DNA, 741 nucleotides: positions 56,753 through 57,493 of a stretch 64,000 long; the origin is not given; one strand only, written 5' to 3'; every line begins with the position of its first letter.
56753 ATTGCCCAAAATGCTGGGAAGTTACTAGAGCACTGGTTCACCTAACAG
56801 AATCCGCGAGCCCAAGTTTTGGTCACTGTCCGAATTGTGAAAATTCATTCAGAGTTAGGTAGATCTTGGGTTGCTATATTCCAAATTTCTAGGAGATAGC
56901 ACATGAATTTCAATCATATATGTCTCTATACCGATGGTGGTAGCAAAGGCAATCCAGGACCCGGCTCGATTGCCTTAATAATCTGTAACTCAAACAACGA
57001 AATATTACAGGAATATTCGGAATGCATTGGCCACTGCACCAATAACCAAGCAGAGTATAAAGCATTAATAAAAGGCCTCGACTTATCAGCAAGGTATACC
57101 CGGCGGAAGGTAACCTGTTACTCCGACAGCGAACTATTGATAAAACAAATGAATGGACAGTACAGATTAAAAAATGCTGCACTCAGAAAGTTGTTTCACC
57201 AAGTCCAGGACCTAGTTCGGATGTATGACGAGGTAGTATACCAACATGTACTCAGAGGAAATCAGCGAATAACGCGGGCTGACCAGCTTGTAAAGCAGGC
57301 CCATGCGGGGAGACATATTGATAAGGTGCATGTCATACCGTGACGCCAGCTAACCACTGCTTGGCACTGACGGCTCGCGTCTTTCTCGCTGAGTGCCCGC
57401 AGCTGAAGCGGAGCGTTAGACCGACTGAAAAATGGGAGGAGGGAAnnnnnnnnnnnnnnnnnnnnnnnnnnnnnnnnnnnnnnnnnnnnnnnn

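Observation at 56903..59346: Cassette cargo looks defence/nuclease-like: RNase HI-like protein, PD-(D/E)xK-like hypothetical, and a T5orf172 (GIY-YIG-related) protein with zinc ribbons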

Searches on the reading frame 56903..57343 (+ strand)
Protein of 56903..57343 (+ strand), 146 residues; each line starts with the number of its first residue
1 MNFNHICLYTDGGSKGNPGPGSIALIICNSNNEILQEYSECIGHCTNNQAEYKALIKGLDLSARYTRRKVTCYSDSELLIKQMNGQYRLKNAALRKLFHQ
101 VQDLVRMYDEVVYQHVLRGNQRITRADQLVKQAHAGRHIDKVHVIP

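Call 7: search_protein_families(library=padloc, proteins=[window:56903-57343:+], max_evalue=0.1)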
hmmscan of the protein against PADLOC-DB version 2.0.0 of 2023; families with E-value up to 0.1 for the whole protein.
window:56903-57343:+ (146 aa): 0 families

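Call 8: search_protein_families(library=pfam, proteins=[window:56903-57343:+], max_evalue=0.1)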
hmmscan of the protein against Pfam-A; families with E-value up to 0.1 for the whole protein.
window:56903-57343:+ (146 aa): 2 families
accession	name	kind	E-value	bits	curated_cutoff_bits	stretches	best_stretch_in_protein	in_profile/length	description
PF13456.12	RVT_3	-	5.4e-18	65.5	21.6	1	10-132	2-122/123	Reverse transcriptase-like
PF00075.30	RNase_H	-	1.7e-13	51.4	25.8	1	6-133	4-139/141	RNase H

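Call 10: search_protein_families(library=ncbifam, proteins=[window:56903-57343:+], max_evalue=0.1)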
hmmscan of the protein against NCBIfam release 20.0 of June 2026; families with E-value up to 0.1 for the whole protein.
window:56903-57343:+ (146 aa): 9 families
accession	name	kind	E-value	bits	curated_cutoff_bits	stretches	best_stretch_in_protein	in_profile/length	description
NF041306.1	RnaseHI_Halo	equivalog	4.1e-29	101.8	300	1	7-133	71-194/197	ribonuclease HI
NF005567.0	PRK07238.1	equivalog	8.4e-29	101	326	1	7-134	5-131/378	bifunctional RNase H/acid phosphatase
NF041175.1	RNAseHI_Thmprot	equivalog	6.6e-18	64.9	140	1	25-135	23-134/143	ribonuclease HI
NF001236.0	PRK00203.1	equivalog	3.9e-12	46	160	1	4-85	3-80/151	ribonuclease HI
NF010482.0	PRK13907.1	equivalog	2.5e-10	40.5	231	1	6-132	2-123/128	ribonuclease H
NF005822.0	PRK07708.1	equivalog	6.2e-08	32.5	175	1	4-141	72-213/220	hypothetical protein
NF046109.1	RNaseH_Halikb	equivalog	1.6e-05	24.9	320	1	9-85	84-157/211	ribonuclease H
NF005116.0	PRK06548.1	equivalog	3e-05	24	280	1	1-84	1-78/161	ribonuclease H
NF006433.0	PRK08719.1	subfamily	0.0002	21.2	170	1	20-85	22-84/147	ribonuclease H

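Call 11: search_protein_families(library=phrogs, proteins=[window:56903-57343:+], max_evalue=0.01)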
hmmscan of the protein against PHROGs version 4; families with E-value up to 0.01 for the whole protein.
window:56903-57343:+ (146 aa): 2 families
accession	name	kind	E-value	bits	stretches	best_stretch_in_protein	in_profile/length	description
phrog_531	-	DNA, RNA and nucleotide metabolism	2.2e-17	64.3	1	5-131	75-221/285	Rnase H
phrog_3265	-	DNA, RNA and nucleotide metabolism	2.4e-06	27.7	1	38-87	75-128/496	ribonuclease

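Call 16: search_solved_structures(query=window:56903-57343:+, max_evalue=0.001, show_alignments=2)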
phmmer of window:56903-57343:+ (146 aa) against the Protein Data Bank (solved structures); distinct sequences matched with E-value up to 0.001: 18.
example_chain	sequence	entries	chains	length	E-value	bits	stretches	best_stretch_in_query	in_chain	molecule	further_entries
3u3g_D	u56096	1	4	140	8.5e-23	84.3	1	4-133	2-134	Ribonuclease H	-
4h8k_A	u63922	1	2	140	4.2e-22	82.1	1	4-133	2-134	Ribonuclease H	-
3hst_B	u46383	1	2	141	1.4e-21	80.4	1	7-133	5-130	Protein Rv2228c/MT2287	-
4e19_A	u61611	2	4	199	1.1e-17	67.7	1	6-133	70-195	ribonuclease H1 | Ribonuclease HI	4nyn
3h08_A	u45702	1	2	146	3.2e-08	37.1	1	6-87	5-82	Rnh (Ribonuclease H)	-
1ril_A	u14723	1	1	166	2.1e-06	31.2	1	5-82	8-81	RIBONUCLEASE H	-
3aly_A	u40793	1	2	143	4.5e-06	30.1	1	43-111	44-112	Putative uncharacterized protein ST0753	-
2ehg_A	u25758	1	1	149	4.9e-06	30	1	43-112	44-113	ribonuclease HI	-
1jl2_A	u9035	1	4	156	5.6e-06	29.8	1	6-82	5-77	Chimera of Ribonuclease HI, Ribonuclease H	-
6doh_A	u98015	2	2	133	0.00061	23.2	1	8-91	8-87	Ribonuclease H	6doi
6doj_A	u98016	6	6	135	0.00064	23.2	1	8-91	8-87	Ribonuclease H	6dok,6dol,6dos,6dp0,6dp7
6do9_A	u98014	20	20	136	0.00065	23.1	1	8-91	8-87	Ribonuclease H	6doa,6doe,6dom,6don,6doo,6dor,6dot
1zbl_A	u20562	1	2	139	0.00068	23.1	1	8-90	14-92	ribonuclease H-related protein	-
9yjl_A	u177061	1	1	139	0.00068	23.1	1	8-90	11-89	Ribonuclease H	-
2g8h_A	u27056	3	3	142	0.00071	23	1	8-90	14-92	Ribonuclease H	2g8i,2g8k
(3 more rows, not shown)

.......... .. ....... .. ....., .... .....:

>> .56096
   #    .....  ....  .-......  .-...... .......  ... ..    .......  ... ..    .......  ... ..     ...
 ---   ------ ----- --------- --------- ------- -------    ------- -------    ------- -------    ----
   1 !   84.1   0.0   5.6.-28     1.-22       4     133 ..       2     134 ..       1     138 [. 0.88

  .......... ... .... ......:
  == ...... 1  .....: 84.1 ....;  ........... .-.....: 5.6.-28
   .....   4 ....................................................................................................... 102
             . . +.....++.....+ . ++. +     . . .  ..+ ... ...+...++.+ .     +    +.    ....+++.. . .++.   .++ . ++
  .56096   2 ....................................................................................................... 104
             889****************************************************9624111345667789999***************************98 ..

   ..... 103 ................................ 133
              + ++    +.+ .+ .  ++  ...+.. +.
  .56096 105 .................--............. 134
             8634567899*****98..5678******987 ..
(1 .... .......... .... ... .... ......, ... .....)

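Call 37: find_homologous_proteins(query=window:56903-57343:+, max_evalue=1e-10)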
Query window:56903-57343:+ (146 aa): 3052 proteins with E <= 1e-10 among 3125 candidates; the best 120 are listed.
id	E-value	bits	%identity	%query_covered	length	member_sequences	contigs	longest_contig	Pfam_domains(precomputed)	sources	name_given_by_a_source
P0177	9.1e-94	329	100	100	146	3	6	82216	PF13456.13,PF00075.31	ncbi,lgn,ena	ncbi:MAG: ribonuclease HI family protein [Deltaproteobacteria bacterium]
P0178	2.5e-78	279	84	98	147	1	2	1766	PF13456.13,PF00075.31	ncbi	-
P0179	6.5e-70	252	79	97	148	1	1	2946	PF13456.13,PF00075.31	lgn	-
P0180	8.3e-70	251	77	99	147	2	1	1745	PF13456.13,PF00075.31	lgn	-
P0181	6.9e-67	242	73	99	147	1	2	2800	PF13456.13,PF00075.31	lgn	-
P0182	5.1e-65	236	72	99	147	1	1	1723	PF13456.13,PF00075.31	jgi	jgi:ribonuclease HI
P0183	4.5e-63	230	69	99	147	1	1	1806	PF13456.13,PF00075.31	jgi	jgi:ribonuclease HI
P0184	2.6e-62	227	67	99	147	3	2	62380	PF13456.13,PF00075.31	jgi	jgi:ribonuclease HI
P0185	9.1e-61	222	67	99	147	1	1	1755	PF13456.13,PF00075.31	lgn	-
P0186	1.4e-60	221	70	95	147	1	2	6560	PF13456.13,PF00075.31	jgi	jgi:ribonuclease HI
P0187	1.5e-60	221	68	99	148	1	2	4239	PF13456.13,PF00075.31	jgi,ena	jgi:ribonuclease HI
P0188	6.1e-60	219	67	97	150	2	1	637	PF13456.13,PF00075.31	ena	-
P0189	6.2e-60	219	67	99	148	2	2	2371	PF13456.13,PF00075.31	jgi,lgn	-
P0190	1.3e-59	218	67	99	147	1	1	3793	PF13456.13,PF00075.31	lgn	-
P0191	2.3e-59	218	68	99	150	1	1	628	PF13456.13,PF00075.31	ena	-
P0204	7.7e-57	209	65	97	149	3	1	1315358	PF13456.13,PF00075.31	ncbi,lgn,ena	-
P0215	1.1e-55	206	66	97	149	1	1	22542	PF13456.13,PF00075.31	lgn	-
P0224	9.2e-54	199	63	97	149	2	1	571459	PF13456.13,PF00075.31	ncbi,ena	-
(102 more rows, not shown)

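Call 39: find_encoding_contigs(protein=P0204, flank=6000, max_places=2)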
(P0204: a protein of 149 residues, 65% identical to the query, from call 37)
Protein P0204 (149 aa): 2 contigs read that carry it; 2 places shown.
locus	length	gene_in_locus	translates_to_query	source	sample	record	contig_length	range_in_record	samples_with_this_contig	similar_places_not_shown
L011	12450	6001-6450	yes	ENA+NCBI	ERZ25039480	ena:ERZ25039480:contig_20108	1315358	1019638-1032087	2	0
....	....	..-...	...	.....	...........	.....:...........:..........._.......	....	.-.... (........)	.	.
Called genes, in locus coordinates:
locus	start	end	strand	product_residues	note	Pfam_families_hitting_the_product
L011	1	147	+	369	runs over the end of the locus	PF00712:DNA_pol3_beta, PF02767:DNA_pol3_beta_2, PF02768:DNA_pol3_beta_3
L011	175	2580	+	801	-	PF02518:HATPase_c, PF00204:DNA_gyraseB, PF01751:Toprim, PF00986:DNA_gyraseB_C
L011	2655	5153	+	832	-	PF00521:DNA_topoisoIV, PF03989:DNA_gyraseA_C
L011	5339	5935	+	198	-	-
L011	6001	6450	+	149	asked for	PF00075:RNase_H, PF13456:RVT_3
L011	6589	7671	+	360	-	PF14307:Glyco_tran_WbsX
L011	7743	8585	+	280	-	-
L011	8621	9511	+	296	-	PF08241:Methyltransf_11 (weak)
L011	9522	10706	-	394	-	PF08240:ADH_N, PF16912:Glu_dehyd_C, PF00107:ADH_zinc_N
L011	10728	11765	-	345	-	PF08100:Dimerisation, PF25213:HVO_A0261_N (faint), PF00891:Methyltransf_2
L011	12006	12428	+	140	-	PF01951:Archease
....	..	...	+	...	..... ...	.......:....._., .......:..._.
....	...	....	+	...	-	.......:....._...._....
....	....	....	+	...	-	-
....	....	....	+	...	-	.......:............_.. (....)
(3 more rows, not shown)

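Call 40: find_encoding_contigs(protein=P0224, flank=6000, max_places=2)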
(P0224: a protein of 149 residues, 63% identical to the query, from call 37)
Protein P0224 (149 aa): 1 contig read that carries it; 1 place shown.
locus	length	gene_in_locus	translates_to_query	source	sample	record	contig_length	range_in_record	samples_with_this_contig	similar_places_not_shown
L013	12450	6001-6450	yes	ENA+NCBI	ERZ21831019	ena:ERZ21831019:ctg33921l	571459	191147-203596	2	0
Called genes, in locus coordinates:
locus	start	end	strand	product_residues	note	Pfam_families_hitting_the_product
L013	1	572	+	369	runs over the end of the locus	PF00712:DNA_pol3_beta, PF02767:DNA_pol3_beta_2, PF02768:DNA_pol3_beta_3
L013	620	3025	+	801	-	PF02518:HATPase_c, PF00204:DNA_gyraseB, PF01751:Toprim, PF00986:DNA_gyraseB_C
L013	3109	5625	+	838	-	PF00521:DNA_topoisoIV, PF03989:DNA_gyraseA_C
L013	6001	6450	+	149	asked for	PF00075:RNase_H, PF13456:RVT_3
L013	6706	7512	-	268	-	PF01177:Asp_Glu_race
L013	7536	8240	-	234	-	PF16697:Yop-YscD_cpl, PF00498:FHA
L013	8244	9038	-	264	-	PF00481:PP2C, PF13672:PP2C_2, PF07228:SpoIIE (faint)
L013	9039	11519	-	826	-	PF05226:CHASE2, PF00069:Pkinase, PF07714:PK_Tyr_Ser-Thr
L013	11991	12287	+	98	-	-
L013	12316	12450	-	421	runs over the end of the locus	PF00278:Orn_DAP_Arg_deC, PF02784:Orn_Arg_deC_N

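Call 41: find_encoding_contigs(protein=P0184, flank=6000, max_places=2)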
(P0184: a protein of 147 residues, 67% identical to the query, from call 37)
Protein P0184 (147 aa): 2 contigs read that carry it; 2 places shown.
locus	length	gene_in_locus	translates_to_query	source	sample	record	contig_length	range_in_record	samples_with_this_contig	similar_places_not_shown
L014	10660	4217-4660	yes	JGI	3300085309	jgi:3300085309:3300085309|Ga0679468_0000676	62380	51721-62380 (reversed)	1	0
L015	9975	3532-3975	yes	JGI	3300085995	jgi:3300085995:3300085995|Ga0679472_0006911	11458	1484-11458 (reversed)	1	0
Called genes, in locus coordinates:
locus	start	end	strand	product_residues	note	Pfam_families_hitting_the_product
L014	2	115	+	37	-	?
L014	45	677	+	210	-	-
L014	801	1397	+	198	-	-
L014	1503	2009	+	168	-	-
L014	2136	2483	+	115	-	-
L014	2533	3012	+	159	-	-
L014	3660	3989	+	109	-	-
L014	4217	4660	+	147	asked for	PF00075:RNase_H, PF13456:RVT_3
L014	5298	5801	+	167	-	-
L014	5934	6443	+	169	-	-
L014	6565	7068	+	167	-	-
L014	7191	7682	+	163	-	-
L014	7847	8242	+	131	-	-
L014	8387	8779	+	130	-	-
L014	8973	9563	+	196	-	-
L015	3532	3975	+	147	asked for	PF00075:RNase_H, PF13456:RVT_3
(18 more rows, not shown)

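Call 65: find_encoding_contigs(protein=P0179, flank=5000, max_places=2)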
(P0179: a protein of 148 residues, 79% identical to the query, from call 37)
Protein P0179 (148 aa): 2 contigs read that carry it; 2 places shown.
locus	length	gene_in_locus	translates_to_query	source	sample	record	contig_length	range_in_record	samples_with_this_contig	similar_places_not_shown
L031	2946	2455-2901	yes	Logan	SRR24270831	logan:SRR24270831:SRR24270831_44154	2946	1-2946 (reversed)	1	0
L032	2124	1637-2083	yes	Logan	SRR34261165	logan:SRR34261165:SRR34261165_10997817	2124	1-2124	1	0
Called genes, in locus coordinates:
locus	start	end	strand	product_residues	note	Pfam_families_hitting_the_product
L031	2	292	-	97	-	?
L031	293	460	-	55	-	-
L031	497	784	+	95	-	-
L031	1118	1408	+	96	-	-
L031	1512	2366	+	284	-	-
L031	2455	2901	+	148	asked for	PF00075:RNase_H, PF13456:RVT_3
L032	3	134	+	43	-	?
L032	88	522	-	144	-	-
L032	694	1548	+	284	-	-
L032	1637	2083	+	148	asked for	PF00075:RNase_H, PF13456:RVT_3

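Call 66: find_encoding_contigs(protein=P0186, flank=5000, max_places=2)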
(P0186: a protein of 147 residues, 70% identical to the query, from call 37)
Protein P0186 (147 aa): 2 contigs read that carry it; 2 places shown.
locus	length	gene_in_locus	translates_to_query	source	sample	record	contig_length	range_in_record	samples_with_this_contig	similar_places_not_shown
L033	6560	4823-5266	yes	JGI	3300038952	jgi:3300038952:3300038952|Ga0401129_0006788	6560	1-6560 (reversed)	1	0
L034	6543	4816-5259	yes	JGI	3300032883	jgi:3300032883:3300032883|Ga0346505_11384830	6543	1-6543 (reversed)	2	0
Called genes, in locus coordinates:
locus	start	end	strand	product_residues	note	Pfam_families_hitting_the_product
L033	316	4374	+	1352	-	-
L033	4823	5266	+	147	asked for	PF00075:RNase_H, PF13456:RVT_3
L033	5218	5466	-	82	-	-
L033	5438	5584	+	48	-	-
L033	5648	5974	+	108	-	-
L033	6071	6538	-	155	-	-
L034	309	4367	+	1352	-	-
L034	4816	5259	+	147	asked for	PF00075:RNase_H, PF13456:RVT_3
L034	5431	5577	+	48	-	-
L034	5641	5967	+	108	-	-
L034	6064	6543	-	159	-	?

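Call 67: find_encoding_contigs(protein=P0215, flank=5000, max_places=2)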
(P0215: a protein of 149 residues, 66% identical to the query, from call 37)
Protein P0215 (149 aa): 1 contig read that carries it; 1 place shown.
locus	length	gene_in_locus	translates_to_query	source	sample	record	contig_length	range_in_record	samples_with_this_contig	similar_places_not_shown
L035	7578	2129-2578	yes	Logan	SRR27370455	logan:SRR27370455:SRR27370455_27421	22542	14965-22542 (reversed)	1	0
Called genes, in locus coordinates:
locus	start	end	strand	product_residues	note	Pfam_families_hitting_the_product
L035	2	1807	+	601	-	?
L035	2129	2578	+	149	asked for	PF00075:RNase_H, PF13456:RVT_3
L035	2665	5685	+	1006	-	PF00580:UvrD-helicase (weak), PF04851:ResIII (faint), PF13086:AAA_11, PF13245:AAA_19, PF13604:AAA_30 (weak), PF13087:AAA_12, PF13538:UvrD_C_2 (faint), PF13091:PLDc_2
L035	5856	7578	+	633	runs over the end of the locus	PF00005:ABC_tran, PF13555:AAA_29 (faint), PF02463:SMC_N (faint), PF13191:AAA_16 (faint), PF13238:AAA_18 (faint), PF12848:ABC_tran_Xtn, PF00005:ABC_tran, PF16326:ABC_tran_CTD, +2 more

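Call 70: search_protein_families(library=pfam, proteins=[L035:2-1807:+, L033:316-4374:+, L031:1512-2366:+], max_evalue=0.01)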
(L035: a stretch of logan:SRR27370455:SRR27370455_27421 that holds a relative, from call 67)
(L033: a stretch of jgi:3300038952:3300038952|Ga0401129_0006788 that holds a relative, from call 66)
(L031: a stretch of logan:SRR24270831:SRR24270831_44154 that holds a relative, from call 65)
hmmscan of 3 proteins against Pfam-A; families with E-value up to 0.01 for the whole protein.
L035:2-1807:+ (601 aa): 2 families
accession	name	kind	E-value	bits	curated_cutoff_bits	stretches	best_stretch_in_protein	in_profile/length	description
PF02867.20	Ribonuc_red_lgC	-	9.9e-122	407.7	23.9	2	2-269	50-348/523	Ribonucleotide reductase, barrel domain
PF12637.14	TSCPD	-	6.5e-22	78.1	22.8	1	464-557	3-88/88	TSCPD domain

L033:316-4374:+ (1352 aa): 1 family
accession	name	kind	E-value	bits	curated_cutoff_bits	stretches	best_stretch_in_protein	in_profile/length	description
PF20720.3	nSTAND3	-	0.0019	18.3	27.2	1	306-348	8-51/155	Novel STAND NTPase 3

L031:1512-2366:+ (284 aa): 0 families
